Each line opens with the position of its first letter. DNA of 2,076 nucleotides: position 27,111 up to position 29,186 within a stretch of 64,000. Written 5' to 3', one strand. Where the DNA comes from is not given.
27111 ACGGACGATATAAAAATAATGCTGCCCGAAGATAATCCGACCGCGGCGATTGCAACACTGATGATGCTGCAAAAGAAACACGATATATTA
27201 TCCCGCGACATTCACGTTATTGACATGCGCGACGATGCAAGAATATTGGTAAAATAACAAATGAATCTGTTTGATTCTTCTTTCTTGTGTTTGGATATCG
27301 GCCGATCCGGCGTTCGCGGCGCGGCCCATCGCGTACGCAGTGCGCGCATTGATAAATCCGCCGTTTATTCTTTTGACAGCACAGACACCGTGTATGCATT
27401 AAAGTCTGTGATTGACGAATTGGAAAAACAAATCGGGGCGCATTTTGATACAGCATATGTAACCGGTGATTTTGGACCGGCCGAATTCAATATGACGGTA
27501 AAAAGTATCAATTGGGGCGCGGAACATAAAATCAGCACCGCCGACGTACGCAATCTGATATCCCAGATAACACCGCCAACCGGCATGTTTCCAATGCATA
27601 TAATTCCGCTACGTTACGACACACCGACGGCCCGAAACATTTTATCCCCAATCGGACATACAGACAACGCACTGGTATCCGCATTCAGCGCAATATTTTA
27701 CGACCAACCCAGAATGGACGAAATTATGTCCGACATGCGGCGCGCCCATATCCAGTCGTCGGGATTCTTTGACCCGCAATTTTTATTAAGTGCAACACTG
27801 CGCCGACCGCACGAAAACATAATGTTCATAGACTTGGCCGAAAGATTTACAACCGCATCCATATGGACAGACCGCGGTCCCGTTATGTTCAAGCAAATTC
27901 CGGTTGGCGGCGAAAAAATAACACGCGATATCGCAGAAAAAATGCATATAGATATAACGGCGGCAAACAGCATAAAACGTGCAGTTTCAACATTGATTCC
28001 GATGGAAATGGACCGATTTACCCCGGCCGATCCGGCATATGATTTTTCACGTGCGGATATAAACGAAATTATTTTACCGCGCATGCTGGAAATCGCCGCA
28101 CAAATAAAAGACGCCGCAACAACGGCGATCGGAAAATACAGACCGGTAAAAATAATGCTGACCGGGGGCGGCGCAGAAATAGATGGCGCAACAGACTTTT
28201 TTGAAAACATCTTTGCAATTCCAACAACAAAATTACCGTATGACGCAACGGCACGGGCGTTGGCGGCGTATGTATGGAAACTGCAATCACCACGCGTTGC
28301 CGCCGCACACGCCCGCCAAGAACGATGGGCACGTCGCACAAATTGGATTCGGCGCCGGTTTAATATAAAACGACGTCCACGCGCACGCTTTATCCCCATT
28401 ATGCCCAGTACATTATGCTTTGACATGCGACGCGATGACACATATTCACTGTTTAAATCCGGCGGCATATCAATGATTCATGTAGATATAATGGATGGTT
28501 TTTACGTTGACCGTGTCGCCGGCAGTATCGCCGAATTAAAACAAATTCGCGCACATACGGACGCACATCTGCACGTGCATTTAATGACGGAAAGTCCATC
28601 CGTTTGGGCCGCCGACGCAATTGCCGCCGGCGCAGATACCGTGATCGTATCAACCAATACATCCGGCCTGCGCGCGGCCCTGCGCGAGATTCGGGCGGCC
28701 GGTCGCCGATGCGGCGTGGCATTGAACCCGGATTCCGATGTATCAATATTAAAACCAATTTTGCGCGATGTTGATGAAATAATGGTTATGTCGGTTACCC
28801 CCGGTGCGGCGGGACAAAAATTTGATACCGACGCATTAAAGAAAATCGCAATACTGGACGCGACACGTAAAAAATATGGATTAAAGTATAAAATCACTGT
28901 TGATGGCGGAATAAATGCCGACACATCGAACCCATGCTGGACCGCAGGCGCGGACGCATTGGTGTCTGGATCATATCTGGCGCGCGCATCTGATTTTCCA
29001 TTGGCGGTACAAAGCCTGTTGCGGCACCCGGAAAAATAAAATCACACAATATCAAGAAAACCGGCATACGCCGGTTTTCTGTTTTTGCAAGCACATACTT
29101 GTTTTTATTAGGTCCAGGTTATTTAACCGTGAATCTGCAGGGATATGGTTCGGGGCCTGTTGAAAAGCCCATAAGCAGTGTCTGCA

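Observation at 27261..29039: In-frame FtsA-ribulose-phosphate-3-epimerase fusion ORF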

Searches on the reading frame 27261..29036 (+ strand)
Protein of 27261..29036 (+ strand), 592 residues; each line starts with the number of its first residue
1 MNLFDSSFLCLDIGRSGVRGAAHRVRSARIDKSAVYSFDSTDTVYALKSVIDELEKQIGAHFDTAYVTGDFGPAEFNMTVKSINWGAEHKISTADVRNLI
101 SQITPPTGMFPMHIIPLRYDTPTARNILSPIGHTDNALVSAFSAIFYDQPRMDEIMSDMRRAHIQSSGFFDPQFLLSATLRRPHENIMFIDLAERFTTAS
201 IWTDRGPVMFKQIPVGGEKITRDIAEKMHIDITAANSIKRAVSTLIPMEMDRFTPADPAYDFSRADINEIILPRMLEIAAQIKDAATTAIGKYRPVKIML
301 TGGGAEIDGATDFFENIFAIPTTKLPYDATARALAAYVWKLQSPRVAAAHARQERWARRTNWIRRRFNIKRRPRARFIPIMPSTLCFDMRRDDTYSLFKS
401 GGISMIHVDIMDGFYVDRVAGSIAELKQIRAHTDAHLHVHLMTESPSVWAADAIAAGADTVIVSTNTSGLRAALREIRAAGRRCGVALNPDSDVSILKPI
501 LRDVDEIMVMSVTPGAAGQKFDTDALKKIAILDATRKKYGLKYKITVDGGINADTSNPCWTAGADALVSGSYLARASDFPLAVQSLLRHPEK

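Call 3: search_protein_families(library=pfam, proteins=[window:27261-29036:+], max_evalue=0.1)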
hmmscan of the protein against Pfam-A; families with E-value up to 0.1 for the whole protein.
window:27261-29036:+ (592 aa): 4 families
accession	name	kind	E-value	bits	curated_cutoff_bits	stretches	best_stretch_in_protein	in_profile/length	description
PF00834.25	Ribul_P_3_epim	-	8.1e-42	143.3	21.1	1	381-573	3-197/198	Ribulose-phosphate 3 epimerase family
PF14450.12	FtsA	-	5.5e-08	33.7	31.8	1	194-323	7-107/127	Cell division protein FtsA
PF11104.14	PilM_2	-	0.00053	19.5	27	1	185-322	180-302/340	Type IV pilus assembly protein PilM;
PF06723.19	MreB_Mbl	-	0.066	12.5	27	0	188-323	148-302/327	MreB/Mbl protein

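Call 4: search_protein_families(library=ncbifam, proteins=[window:27261-29036:+], max_evalue=0.1)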
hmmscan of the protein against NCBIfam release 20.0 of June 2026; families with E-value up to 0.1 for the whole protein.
window:27261-29036:+ (592 aa): 14 families
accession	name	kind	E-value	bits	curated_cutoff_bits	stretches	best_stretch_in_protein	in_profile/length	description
NF004076.0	PRK05581.1-4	subfamily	5.4e-49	166.4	165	1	380-584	7-213/221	ribulose-phosphate 3-epimerase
TIGR01163.1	rpe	equivalog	3.2e-44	150.8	212.6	1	381-586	3-210/211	ribulose-phosphate 3-epimerase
NF007266.0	PRK09722.1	equivalog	1.2e-39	136.1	271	1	380-571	5-198/230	D-allulose 6-phosphate 3-epimerase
TIGR01174.1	ftsA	equivalog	1.6e-20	73.6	175.85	1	25-321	33-341/371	cell division protein FtsA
NF005944.0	PRK08005.1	equivalog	4.5e-16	58.7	376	1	403-581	27-202/210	ribulose-phosphate 3 epimerase family protein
NF005986.0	PRK08091.1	equivalog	8.9e-14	52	264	1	397-579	33-216/229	ribulose-phosphate 3-epimerase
NF045709.1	Amuc_1101_fam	equivalog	6.1e-08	31.9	650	1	184-322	177-312/608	Amuc_1101 family PilM-like pilus complex protein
TIGR01175.1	pilM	subfamily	1.3e-06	27.7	133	1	177-325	182-313/348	type IV pilus assembly protein PilM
NF010658.0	PRK14057.1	equivalog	2.5e-06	27.2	530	1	405-576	48-227/254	epimerase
NF005442.0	PRK07028.1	equivalog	2.1e-05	23.3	593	1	453-580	77-200/430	bifunctional hexulose-6-phosphate synthase/ribonuclease regulator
TIGR03128.2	RuMP_HxlA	equivalog_domain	0.00034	20.3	200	1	450-581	68-196/205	3-hexulose-6-phosphate synthase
NF011660.0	PRK15080.1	equivalog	0.024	13.8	182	0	267-324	204-257/277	ethanolamine utilization protein EutJ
NF009833.0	PRK13307.1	equivalog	0.033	13.1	274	1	456-589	249-378/392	bifunctional 5,6,7,8-tetrahydromethanopterin hydro-lyase/3-hexulose-6-phosphate synthase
NF007009.0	PRK09472.1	equivalog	0.039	13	409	1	189-319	208-353/420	cell division protein FtsA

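Call 5: find_homologous_proteins(query=window:27261-29036:+, max_evalue=0.001)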
Query window:27261-29036:+ (592 aa): 781 proteins with E <= 0.001 among 8000 candidates; the best 120 are listed.
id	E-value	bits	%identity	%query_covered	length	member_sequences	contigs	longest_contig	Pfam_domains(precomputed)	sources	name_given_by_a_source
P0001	0.0e+0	1335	100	100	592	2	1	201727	PF14450.13,PF00834.26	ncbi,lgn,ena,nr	ncbi:ribulose-phosphate 3-epimerase [bacterium]|nr:ribulose-phosphate 3-epimerase [bacterium]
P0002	0.0e+0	1043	77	100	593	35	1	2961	PF14450.13,PF00834.26,PF11104.15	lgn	-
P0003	0.0e+0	1038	76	100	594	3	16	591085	PF14450.13,PF00834.26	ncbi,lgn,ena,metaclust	metaclust:\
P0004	0.0e+0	1035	77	100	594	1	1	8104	PF14450.13,PF00834.26,PF11104.15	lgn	-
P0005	0.0e+0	1034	78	100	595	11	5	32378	PF14450.13,PF00834.26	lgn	-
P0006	0.0e+0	1025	76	100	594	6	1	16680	PF14450.13,PF00834.26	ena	-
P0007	0.0e+0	1024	75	100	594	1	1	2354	PF14450.13,PF00834.26,PF11104.15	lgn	-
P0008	0.0e+0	1012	76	100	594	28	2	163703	PF14450.13,PF00834.26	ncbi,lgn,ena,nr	ncbi:MAG: ribulose-phosphate 3-epimerase [Alphaproteobacteria bacterium]|nr:ribulose-phosphate 3-epi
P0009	0.0e+0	1012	75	100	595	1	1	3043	PF14450.13,PF00834.26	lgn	-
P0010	0.0e+0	1010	76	100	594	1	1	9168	PF14450.13,PF00834.26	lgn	-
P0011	4.7e-298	1008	74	100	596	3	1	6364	PF14450.13,PF00834.26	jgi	-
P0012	5.3e-298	1007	75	99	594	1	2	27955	PF14450.13,PF00834.26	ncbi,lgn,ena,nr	ncbi:MAG: hypothetical protein K2I81_02220 [Alphaproteobacteria bacterium]|nr:hypothetical protein [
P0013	4.7e-297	1004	74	100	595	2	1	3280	PF14450.13,PF00834.26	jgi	-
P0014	6.2e-291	984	76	94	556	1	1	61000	PF14450.13,PF00834.26,PF11104.15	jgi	-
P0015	1.6e-287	973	72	99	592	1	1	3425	PF14450.13,PF00834.26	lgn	-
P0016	4.6e-272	922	69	100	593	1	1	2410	PF14450.13,PF00834.26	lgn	-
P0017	1.3e-269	914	70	99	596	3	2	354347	PF14450.13,PF00834.26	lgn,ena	-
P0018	2.3e-264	896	67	99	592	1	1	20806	PF14450.13,PF00834.26,PF11104.15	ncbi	-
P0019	7.5e-264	895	66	99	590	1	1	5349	PF06723.20,PF14450.13,PF00834.26,PF11104.15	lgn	-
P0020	3.7e-263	892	66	99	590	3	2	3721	PF06723.20,PF14450.13,PF00834.26,PF11104.15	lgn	-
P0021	4.2e-263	892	65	100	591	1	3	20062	PF14450.13,PF00834.26,PF11104.15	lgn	-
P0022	4.9e-263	892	68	99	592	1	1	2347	PF14450.13,PF00834.26,PF11104.15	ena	-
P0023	1.0e-262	891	66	100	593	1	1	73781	PF14450.13,PF00834.26,PF11104.15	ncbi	-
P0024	7.7e-262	888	66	99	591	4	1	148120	PF14450.13,PF00834.26,PF11104.15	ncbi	-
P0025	1.2e-260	884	67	99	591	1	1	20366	PF14450.13,PF00834.26,PF11104.15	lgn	-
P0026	1.5e-260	884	67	100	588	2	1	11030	PF14450.13,PF00834.26,PF11104.15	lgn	-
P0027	2.1e-260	883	65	99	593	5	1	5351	PF14450.13,PF00834.26,PF11104.15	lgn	-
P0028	2.1e-260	883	68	99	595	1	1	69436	PF06723.20,PF14450.13,PF00834.26,PF11104.15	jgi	-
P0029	1.8e-259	880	66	99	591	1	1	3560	PF14450.13,PF00834.26,PF11104.15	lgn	-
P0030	2.0e-259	880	65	100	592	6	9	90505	PF14450.13,PF00834.26,PF11104.15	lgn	-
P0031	4.1e-259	879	66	100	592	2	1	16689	PF14450.13,PF00834.26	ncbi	-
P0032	8.4e-259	878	65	99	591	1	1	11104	PF14450.13,PF00834.26,PF11104.15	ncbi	-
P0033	1.4e-258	877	66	99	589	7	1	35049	PF14450.13,PF00834.26,PF11104.15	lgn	-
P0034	2.3e-258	877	66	99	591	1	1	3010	PF14450.13,PF00834.26,PF11104.15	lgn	-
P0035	7.1e-258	875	64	100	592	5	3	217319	PF14450.13,PF00834.26,PF11104.15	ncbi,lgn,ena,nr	ncbi:MAG: ribulose-phosphate 3-epimerase [Alphaproteobacteria bacterium]|nr:ribulose-phosphate 3-epi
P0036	3.7e-257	873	64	99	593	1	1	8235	PF14450.13,PF00834.26,PF11104.15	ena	-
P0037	3.7e-257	873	65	99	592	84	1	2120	PF14450.13,PF00834.26,PF11104.15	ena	-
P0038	5.5e-257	872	64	99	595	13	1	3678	PF14450.13,PF00834.26,PF11104.15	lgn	-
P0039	7.6e-257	872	64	100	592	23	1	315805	PF14450.13,PF00834.26,PF11104.15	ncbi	-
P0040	8.8e-257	871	64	99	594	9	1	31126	PF06723.20,PF14450.13,PF00834.26,PF11104.15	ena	-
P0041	1.6e-256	871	63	99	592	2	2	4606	PF14450.13,PF00834.26,PF11104.15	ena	-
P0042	1.8e-256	870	65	99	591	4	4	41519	PF06723.20,PF14450.13,PF00834.26,PF11104.15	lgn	-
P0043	2.5e-256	870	64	99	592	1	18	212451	PF14450.13,PF00834.26,PF11104.15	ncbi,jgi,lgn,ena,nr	ncbi:MAG: ribulose-phosphate 3-epimerase [Alphaproteobacteria bacterium]|nr:ribulose-phosphate 3-epi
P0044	3.4e-256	869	65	99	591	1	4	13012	PF14450.13,PF00834.26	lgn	-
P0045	4.6e-256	869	64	100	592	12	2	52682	PF14450.13,PF00834.26,PF11104.15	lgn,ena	-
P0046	7.0e-256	868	65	99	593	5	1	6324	PF14450.13,PF00834.26,PF11104.15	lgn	-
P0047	7.7e-256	868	65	99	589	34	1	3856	PF14450.13,PF00834.26,PF11104.15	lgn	-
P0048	9.0e-256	868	64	100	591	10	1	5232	PF14450.13,PF00834.26,PF11104.15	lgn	-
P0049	1.1e-255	868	63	99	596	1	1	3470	PF14450.13,PF00834.26,PF11104.15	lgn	-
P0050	2.8e-255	866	63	99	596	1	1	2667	PF14450.13,PF00834.26,PF11104.15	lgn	-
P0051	3.1e-255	866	64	99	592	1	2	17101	PF14450.13,PF00834.26,PF11104.15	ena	-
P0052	4.2e-255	866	63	99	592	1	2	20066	PF14450.13,PF00834.26,PF11104.15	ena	-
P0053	4.8e-255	866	64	99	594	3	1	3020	PF14450.13,PF00834.26,PF11104.15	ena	-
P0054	4.8e-255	866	63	100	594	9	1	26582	PF14450.13,PF00834.26,PF11104.15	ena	-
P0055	5.0e-255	866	65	99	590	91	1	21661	PF14450.13,PF00834.26,PF11104.15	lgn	-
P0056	5.0e-255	866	65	99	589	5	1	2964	PF14450.13,PF00834.26,PF11104.15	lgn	-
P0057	5.3e-255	865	64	99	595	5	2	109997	PF14450.13,PF00834.26,PF11104.15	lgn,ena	-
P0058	5.6e-255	865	64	100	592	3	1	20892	PF14450.13,PF00834.26,PF11104.15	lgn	-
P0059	6.0e-255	865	64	99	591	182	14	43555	PF14450.13,PF00834.26,PF11104.15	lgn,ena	-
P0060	6.9e-255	865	65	99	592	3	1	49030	PF14450.13,PF00834.26,PF11104.15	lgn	-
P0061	1.1e-254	864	65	99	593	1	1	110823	PF14450.13,PF00834.26,PF11104.15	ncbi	-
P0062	1.1e-254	864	64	100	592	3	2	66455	PF14450.13,PF00834.26,PF11104.15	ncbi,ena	-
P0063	1.8e-254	864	64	100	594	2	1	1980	PF14450.13,PF00834.26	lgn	-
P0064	2.5e-254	863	67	99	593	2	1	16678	PF14450.13,PF00834.26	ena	-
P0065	5.8e-254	862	63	99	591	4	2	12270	PF14450.13,PF00834.26,PF11104.15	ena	-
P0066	5.8e-254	862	64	99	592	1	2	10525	PF14450.13,PF00834.26,PF11104.15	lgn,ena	-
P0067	6.0e-254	862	64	99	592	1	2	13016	PF14450.13,PF00834.26,PF11104.15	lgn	-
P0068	6.7e-254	862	64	100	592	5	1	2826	PF06723.20,PF14450.13,PF00834.26,PF11104.15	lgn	-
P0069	7.4e-254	862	64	99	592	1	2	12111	PF14450.13,PF00834.26,PF11104.15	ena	-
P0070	7.6e-254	862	64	100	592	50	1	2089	PF06723.20,PF14450.13,PF00834.26,PF11104.15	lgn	-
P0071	9.2e-254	861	64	99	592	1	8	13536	PF14450.13,PF00834.26,PF11104.15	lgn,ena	-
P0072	9.8e-254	861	64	99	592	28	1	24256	PF06723.20,PF14450.13,PF00834.26,PF11104.15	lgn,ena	-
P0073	1.0e-253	861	63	99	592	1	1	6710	PF14450.13,PF00834.26,PF11104.15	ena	-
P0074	1.1e-253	861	64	99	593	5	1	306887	PF06723.20,PF14450.13,PF00834.26,PF11104.15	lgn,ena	-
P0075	1.1e-253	861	64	99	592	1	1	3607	PF14450.13,PF00834.26,PF11104.15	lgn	-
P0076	1.1e-253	861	63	99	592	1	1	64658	PF06723.20,PF14450.13,PF00834.26,PF11104.15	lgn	-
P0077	1.2e-253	861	63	99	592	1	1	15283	PF14450.13,PF00834.26,PF11104.15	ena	-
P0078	1.3e-253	861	64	99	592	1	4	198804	PF14450.13,PF00834.26,PF11104.15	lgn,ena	-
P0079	1.3e-253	861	64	99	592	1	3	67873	PF14450.13,PF00834.26,PF11104.15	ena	-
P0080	1.3e-253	861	63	99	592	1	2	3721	PF14450.13,PF00834.26,PF11104.15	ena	-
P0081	1.4e-253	861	63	99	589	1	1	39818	PF14450.13,PF00834.26,PF11104.15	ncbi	-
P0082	1.6e-253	861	63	99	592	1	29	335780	PF14450.13,PF00834.26,PF11104.15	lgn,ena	-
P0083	1.6e-253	861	65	99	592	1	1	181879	PF14450.13,PF00834.26,PF11104.15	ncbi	-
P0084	1.7e-253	861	63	99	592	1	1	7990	PF14450.13,PF00834.26,PF11104.15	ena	-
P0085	1.7e-253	860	63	99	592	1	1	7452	PF14450.13,PF00834.26,PF11104.15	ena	-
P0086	1.8e-253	860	63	99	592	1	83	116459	PF14450.13,PF00834.26,PF11104.15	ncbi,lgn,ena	-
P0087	1.9e-253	860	63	99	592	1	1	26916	PF14450.13,PF00834.26,PF11104.15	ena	-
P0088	2.0e-253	860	63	99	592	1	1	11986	PF14450.13,PF00834.26,PF11104.15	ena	-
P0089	2.1e-253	860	63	100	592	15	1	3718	PF14450.13,PF00834.26,PF11104.15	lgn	-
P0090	2.1e-253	860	63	99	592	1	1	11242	PF14450.13,PF00834.26,PF11104.15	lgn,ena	-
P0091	2.2e-253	860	63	99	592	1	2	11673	PF14450.13,PF00834.26,PF11104.15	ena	-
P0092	2.2e-253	860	63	99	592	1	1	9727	PF14450.13,PF00834.26,PF11104.15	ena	-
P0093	2.3e-253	860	63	99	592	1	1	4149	PF14450.13,PF00834.26,PF11104.15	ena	-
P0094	2.4e-253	860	64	99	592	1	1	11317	PF14450.13,PF00834.26,PF11104.15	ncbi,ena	-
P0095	2.4e-253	860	63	99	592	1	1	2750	PF14450.13,PF00834.26,PF11104.15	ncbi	-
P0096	2.4e-253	860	63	99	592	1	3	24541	PF14450.13,PF00834.26,PF11104.15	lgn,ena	-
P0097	2.5e-253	860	63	99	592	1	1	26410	PF14450.13,PF00834.26,PF11104.15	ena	-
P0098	2.5e-253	860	63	99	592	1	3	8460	PF14450.13,PF00834.26,PF11104.15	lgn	-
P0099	2.5e-253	860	63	99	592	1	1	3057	PF14450.13,PF00834.26,PF11104.15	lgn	-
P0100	2.6e-253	860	63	99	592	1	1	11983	PF14450.13,PF00834.26,PF11104.15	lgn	-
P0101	2.9e-253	860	63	100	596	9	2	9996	PF06723.20,PF14450.13,PF00834.26,PF11104.15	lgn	-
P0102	2.9e-253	860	63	99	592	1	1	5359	PF14450.13,PF00834.26,PF11104.15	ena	-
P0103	3.0e-253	860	63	99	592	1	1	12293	PF14450.13,PF00834.26,PF11104.15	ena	-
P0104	3.1e-253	860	63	99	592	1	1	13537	PF14450.13,PF00834.26,PF11104.15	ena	-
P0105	3.2e-253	860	63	99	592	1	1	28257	PF14450.13,PF00834.26,PF11104.15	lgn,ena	-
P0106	3.3e-253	860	63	99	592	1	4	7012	PF14450.13,PF00834.26,PF11104.15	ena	-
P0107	3.4e-253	860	63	99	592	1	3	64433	PF14450.13,PF00834.26,PF11104.15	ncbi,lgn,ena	-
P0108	3.6e-253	859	63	99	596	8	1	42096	PF14450.13,PF00834.26,PF11104.15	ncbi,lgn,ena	-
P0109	3.7e-253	859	63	99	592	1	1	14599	PF14450.13,PF00834.26,PF11104.15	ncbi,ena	-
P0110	4.2e-253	859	64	99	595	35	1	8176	PF14450.13,PF00834.26,PF11104.15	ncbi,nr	ncbi:MAG: ribulose-phosphate 3-epimerase [Pseudomonadota bacterium]|nr:ribulose-phosphate 3-epimeras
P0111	4.4e-253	859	63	99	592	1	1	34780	PF14450.13,PF00834.26,PF11104.15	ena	-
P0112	4.4e-253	859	63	99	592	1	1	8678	PF14450.13,PF00834.26,PF11104.15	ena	-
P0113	4.5e-253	859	63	99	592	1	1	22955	PF14450.13,PF00834.26,PF11104.15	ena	-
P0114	4.6e-253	859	63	99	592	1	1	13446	PF14450.13,PF00834.26,PF11104.15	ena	-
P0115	4.6e-253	859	63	99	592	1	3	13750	PF14450.13,PF00834.26,PF11104.15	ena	-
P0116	5.4e-253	859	65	99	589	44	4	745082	PF14450.13,PF00834.26,PF11104.15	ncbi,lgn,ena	-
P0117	5.8e-253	859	64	99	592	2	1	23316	PF14450.13,PF00834.26,PF11104.15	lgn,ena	-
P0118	5.8e-253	859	63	99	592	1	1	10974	PF14450.13,PF00834.26,PF11104.15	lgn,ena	-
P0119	6.0e-253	859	63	99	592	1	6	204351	PF14450.13,PF00834.26,PF11104.15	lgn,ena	-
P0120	6.2e-253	859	64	99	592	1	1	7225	PF14450.13,PF00834.26,PF11104.15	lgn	-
